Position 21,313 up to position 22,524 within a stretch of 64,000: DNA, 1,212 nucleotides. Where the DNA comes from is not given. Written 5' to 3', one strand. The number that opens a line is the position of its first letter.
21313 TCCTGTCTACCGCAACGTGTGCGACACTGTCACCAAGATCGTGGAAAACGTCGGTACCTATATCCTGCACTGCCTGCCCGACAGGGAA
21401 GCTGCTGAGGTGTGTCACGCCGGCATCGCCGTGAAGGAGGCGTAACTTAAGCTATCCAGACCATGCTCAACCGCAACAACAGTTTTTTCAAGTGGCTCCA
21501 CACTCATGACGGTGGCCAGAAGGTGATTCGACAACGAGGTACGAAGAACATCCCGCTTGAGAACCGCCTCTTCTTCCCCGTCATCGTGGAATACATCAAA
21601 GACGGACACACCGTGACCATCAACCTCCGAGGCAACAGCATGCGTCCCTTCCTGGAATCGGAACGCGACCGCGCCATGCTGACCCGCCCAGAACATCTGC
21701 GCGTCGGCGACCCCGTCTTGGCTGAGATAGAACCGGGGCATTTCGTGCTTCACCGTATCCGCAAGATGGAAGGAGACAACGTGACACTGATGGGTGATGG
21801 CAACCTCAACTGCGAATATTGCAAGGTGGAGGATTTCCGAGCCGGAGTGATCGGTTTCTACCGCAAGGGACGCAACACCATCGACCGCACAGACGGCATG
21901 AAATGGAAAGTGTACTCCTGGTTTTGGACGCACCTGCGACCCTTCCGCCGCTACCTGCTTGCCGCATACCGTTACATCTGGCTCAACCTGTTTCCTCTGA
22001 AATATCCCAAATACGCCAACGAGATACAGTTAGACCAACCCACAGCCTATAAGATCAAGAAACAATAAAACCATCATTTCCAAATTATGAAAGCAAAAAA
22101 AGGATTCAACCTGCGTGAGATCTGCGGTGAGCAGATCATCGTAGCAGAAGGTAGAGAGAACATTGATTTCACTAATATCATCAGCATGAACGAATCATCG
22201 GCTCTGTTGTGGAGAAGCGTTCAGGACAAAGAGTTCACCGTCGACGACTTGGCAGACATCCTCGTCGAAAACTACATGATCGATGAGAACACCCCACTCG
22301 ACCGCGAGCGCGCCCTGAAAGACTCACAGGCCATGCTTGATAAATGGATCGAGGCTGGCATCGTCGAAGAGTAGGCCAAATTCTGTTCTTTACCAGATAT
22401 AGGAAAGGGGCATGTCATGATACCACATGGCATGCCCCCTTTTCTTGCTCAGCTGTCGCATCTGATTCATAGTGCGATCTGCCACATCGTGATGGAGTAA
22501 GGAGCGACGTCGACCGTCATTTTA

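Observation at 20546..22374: Second, split copy of the peptidase and PqqD pair, coupled to an HPr-kinase-like P-loop protein, with no precursor gene nearby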

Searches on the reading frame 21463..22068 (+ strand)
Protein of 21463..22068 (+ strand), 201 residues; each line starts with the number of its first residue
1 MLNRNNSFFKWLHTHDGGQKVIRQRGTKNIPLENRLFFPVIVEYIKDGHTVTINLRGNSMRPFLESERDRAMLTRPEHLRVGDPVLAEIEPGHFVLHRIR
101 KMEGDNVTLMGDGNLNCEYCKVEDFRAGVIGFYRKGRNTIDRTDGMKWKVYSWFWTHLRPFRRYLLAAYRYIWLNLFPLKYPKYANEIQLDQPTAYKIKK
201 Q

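Call 3: search_protein_families(library=pfam, proteins=[window:21463-22068:+], max_evalue=0.1)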
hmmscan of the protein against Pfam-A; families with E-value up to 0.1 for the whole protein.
window:21463-22068:+ (201 aa): 1 family
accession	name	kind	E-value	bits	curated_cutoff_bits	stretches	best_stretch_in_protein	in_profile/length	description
PF00717.28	Peptidase_S24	-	0.00053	20.1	23.3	1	30-111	22-93/116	Peptidase S24-like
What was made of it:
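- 21463..22068 (+): Clan SF (S24/S26) Ser/His peptidase (201 aa). It has no N-terminal membrane anchor and carries a conserved C-terminal helical hairpin (residues ~146-176). Pfam S24 E 5e-4 (call 3).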

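Call 4: search_protein_families(library=ncbifam, proteins=[window:21463-22068:+], max_evalue=0.1)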
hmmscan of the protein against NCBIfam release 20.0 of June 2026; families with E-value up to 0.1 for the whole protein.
window:21463-22068:+ (201 aa): 0 families

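Call 49: search_solved_structures(query=A5, max_evalue=1, show_alignments=2)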
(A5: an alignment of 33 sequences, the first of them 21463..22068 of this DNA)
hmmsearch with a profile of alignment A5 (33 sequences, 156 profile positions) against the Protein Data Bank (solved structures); distinct sequences matched with E-value up to 1: 12.
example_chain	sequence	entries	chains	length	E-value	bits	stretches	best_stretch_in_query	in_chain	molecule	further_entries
4wvh_A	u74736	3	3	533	0.21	14.3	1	24-85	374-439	Maltose-binding periplasmic protein,Signal peptidase IB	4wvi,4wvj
8gms_A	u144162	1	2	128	0.23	14.2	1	29-72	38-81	LexA repressor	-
8z5s_AA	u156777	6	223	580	0.36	13.5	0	49-123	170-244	Flagellar M-ring protein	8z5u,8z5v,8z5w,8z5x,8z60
1jhe_A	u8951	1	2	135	0.42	13.3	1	29-70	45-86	LEXA REPRESSOR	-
7b5g_A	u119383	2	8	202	0.42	13.3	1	29-71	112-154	LexA repressor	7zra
3jso_A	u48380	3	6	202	0.44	13.2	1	29-72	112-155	LexA repressor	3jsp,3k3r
8trg_I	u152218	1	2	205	0.45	13.2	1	29-72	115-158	LexA repressor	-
1jhf_A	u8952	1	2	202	0.47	13.2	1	29-71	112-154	LEXA REPRESSOR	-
7ocj_A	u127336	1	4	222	0.48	13.1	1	29-71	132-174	LexA repressor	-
3mcu_A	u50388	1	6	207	0.81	12.4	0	30-67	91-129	Dipicolinate synthase, B chain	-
8z4d_1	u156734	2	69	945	0.84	12.3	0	49-123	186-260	Flagellar M-ring protein,Flagellar motor switch protein FliG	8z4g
8qeu_A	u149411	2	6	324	0.97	12.1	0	16-40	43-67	Ornithine transcarbamylase, chloroplastic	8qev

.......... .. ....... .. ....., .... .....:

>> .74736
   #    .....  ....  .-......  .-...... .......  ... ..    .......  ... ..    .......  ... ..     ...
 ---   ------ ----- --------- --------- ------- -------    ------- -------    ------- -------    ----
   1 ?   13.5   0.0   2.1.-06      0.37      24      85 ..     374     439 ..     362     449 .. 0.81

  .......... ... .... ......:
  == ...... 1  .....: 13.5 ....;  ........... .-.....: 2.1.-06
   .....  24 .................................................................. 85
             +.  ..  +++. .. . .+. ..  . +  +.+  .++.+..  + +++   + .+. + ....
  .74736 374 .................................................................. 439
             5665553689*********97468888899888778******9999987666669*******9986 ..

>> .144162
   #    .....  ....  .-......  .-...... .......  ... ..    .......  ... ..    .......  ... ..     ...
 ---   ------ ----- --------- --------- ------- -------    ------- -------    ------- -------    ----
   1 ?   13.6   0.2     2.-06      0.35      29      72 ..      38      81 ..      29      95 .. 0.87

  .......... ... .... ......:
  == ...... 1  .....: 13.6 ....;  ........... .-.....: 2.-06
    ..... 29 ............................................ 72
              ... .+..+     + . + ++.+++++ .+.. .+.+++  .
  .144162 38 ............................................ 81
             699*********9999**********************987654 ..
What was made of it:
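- On S26B (SipW/Sec11/archaeal) signal peptidase: His97 aligns with the catalytic Lys of SpsB (call 49).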

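Call 51: search_protein_families(library=pfam, alignment_id=A5, max_evalue=0.01)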
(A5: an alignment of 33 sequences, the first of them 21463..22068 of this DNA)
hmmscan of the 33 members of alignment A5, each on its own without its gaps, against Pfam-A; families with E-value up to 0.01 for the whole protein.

A. member 1, window:21463-22068:+ (201 aa): 1 family
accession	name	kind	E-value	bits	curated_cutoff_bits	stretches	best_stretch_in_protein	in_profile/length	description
PF00717.28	Peptidase_S24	-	0.00053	20.1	23.3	1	30-111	22-93/116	Peptidase S24-like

B. families by the number of members that match (of 33 scanned): 2 families
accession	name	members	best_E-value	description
PF00717.28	Peptidase_S24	28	1.5e-08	Peptidase S24-like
PF10502.14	Peptidase_S26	2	0.00015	Signal peptidase, peptidase S26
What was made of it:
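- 21463..22068 (+): 28 of 33 orthologs hit S24 and 2 hit S26 (call 51).
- On S24 (LexA/UmuD) self-cleaving peptidases: 28 of 33 orthologs hit Pfam S24 (call 51).
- Checked: However, 28 of 33 orthologs match S24, best 1.5e-8 (call 51).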

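Call 56: find_homologous_proteins(query=window:21463-22068:+)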
Query window:21463-22068:+ (201 aa): 1939 proteins with E <= 0.001 among 2035 candidates; the best 120 are listed.
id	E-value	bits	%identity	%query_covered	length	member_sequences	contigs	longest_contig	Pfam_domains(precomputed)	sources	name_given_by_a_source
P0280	7.1e-123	426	89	100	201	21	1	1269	-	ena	-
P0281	5.3e-108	377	86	92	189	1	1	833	-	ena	-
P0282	2.4e-97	343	77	100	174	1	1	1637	-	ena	-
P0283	9.3e-89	315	76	88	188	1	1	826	-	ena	-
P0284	2.8e-88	313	76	88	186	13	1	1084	-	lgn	-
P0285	7.8e-88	312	75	88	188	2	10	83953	-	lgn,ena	-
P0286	2.6e-84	300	74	87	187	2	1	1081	-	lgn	-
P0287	1.2e-82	295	70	87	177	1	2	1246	-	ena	-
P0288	1.0e-81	292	69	87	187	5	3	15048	-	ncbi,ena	-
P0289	1.2e-81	291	68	93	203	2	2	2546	-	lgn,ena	-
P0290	3.3e-81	290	67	88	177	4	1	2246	-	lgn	-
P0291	1.1e-79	285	68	87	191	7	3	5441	-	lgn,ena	-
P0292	1.1e-78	282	72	79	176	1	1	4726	-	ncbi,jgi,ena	jgi:hypothetical protein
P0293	6.5e-78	279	69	81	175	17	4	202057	-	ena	-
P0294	1.8e-77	278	67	87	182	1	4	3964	-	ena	-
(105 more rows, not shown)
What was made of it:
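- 21463..22068 (+): NCBI names orthologs 'S24/S26 family peptidase' (call 56).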

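Call 66: predict_structure(alignment_id=A8)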
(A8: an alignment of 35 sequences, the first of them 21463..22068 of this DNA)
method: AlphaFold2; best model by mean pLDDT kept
length: 201 residues; sequences in the alignment: 35
mean_pLDDT: 75.9   pTM: 0.71
mean pLDDT of the five models: 75.9, 74.5, 72.4, 72.4, 71.7
residues with pLDDT >= 90: 69; 70-90: 76; 50-70: 22; < 50: 34
segments of 3 or more residues with pLDDT < 50: 1-3, 18-28, 183-201
pLDDT, mean of each block of 10 residues (from residue 1): 61 58 46 79 93 76 69 94 93 91 96 84 97 86 86 80 80 76 43 34 37
secondary structure, 60 per line:
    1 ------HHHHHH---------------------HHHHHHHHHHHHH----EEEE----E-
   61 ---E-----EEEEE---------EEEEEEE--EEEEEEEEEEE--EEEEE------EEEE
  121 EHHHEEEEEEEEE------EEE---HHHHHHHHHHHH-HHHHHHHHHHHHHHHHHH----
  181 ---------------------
elements in order: H7-12 H34-46 E51-54 E70-74 E84-90 E93-103 E106-110 E117-121 E125-133 E140-142 H146-157 H159-176
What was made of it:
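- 21463..22068 (+): AF2 core pLDDT above 90 (call 66).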

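Call 68: search_protein_families(library=padloc, proteins=[window:21463-22068:+], max_evalue=0.01)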
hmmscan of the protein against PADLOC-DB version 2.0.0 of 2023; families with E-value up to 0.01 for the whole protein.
window:21463-22068:+ (201 aa): 0 families

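Call 69: fold_search(model_id=the predicted structure, library=pdb)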
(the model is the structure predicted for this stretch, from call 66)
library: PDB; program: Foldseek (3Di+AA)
matches with E <= 10: 1089; with E <= 0.001: 0
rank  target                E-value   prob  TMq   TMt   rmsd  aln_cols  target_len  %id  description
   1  1jhf_B                1.8e-03  1.00  0.34  0.57   3.1        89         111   19  LEXA G85D MUTANT (released 2001-09-19)
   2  7zra_B                2.0e-03  1.00  0.34  0.50  10.2       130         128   17  Crystal structure of E.coli LexA in complex with nanobody NbSOS1(Nb14497) (released 2022-10-26)
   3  3k2z_A                4.1e-03  1.00  0.35  0.37   5.0        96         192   21  Crystal structure of a LexA protein from Thermotoga maritima (released 2010-10-06)
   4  3k2z_B                4.4e-03  1.00  0.36  0.37   2.7        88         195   22  Crystal structure of a LexA protein from Thermotoga maritima (released 2010-10-06)
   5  1f39_A                5.2e-03  1.00  0.34  0.63   3.0        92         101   16  CRYSTAL STRUCTURE OF THE LAMBDA REPRESSOR C-TERMINAL DOMAIN (released 2000-07-26)
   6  6a2t                  6.9e-03  1.00  0.33  0.63   3.3        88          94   20  Mycobacterium tuberculosis LexA C-domain K197A (released 2019-01-23)
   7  7jvt_D                7.4e-03  1.00  0.28  0.28   2.9        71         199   21  Crystal structure of a lambda-186 hybrid repressor (released 2021-09-08)
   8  1jhf_A                8.3e-03  1.00  0.33  0.33   3.4        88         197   18  LEXA G85D MUTANT (released 2001-09-19)
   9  7jvt_C                8.8e-03  1.00  0.27  0.28   2.6        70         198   23  Crystal structure of a lambda-186 hybrid repressor (released 2021-09-08)
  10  3k3r_F                9.3e-03  1.00  0.35  0.39   5.4       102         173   18  Unrefined crystal structure of a LexA-DNA complex (released 2010-08-18)
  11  1kca_A                9.9e-03  1.00  0.34  0.64   3.1        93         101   16  Crystal Structure of the lambda Repressor C-terminal Domain Octamer (released 2001-12-21)
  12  6a2r_A                9.9e-03  0.99  0.29  0.52   7.5        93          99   20  Mycobacterium tuberculosis LexA C-domain II (released 2019-01-23)
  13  7b5g_A                1.2e-02  0.98  0.33  0.47  10.3       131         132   16  Crystal structure of E.coli LexA in complex with nanobody NbSOS3(Nb14527) (released 2022-09-14)
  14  8gmt_A                1.3e-02  1.00  0.32  0.59   4.1        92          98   16  Structure of UmuD in complex with RecA filament (released 2022-12-21)
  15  6a2q                  1.3e-02  0.99  0.29  0.51   6.0        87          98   23  Mycobacterium tuberculosis LexA C-domain I (released 2019-01-23)
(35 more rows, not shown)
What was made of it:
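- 21463..22068 (+): Foldseek: LexA/UmuD/lambda cI C-domains (1jhf_B, TMt 0.57, rmsd 3.1 A), SipA and SpsB (call 69).
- On S24 (LexA/UmuD) self-cleaving peptidases: Foldseek: LexA 1jhf_B (TMt 0.57, rmsd 3.1 A), UmuD' and lambda cI (call 69).
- Closest known: SipW/Sec11/archaeal-type. Same: The core has the LexA/UmuD/signal-peptidase fold (call 69).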

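Call 70: search_protein_families(library=ncbifam, proteins=[window:21463-22068:+], max_evalue=10)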
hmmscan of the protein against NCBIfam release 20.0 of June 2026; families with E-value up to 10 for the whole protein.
window:21463-22068:+ (201 aa): 0 families

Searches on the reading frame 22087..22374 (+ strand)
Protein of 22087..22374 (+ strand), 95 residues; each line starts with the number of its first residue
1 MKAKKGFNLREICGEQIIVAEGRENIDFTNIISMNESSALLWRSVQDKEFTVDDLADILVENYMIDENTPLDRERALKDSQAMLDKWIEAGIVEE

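Call 3: search_protein_families(library=pfam, proteins=[window:22087-22374:+], max_evalue=0.1)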
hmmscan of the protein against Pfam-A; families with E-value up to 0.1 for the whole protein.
window:22087-22374:+ (95 aa): 1 family
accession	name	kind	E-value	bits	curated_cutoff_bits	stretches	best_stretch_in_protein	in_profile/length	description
PF05402.18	PqqD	-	1.6e-11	44.8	23.4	1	15-93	1-67/67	Coenzyme PQQ synthesis protein D (PqqD)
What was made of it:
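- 22087..22374 (+): PqqD-family protein (95 aa); a presumed RiPP-recognition-element-type peptide chaperone. Pfam PqqD E 1.6e-11, 44.8 bits against a cutoff of 23.4 (call 3).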

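Call 4: search_protein_families(library=ncbifam, proteins=[window:22087-22374:+], max_evalue=0.1)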
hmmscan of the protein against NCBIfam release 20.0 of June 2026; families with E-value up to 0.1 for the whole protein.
window:22087-22374:+ (95 aa): 0 families

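Call 68: search_protein_families(library=padloc, proteins=[window:22087-22374:+], max_evalue=0.01)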
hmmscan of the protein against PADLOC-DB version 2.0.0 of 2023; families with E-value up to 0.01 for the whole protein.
window:22087-22374:+ (95 aa): 0 families

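Call 70: search_protein_families(library=ncbifam, proteins=[window:22087-22374:+], max_evalue=10)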
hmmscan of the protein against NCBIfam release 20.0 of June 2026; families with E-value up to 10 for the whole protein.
window:22087-22374:+ (95 aa): 0 families
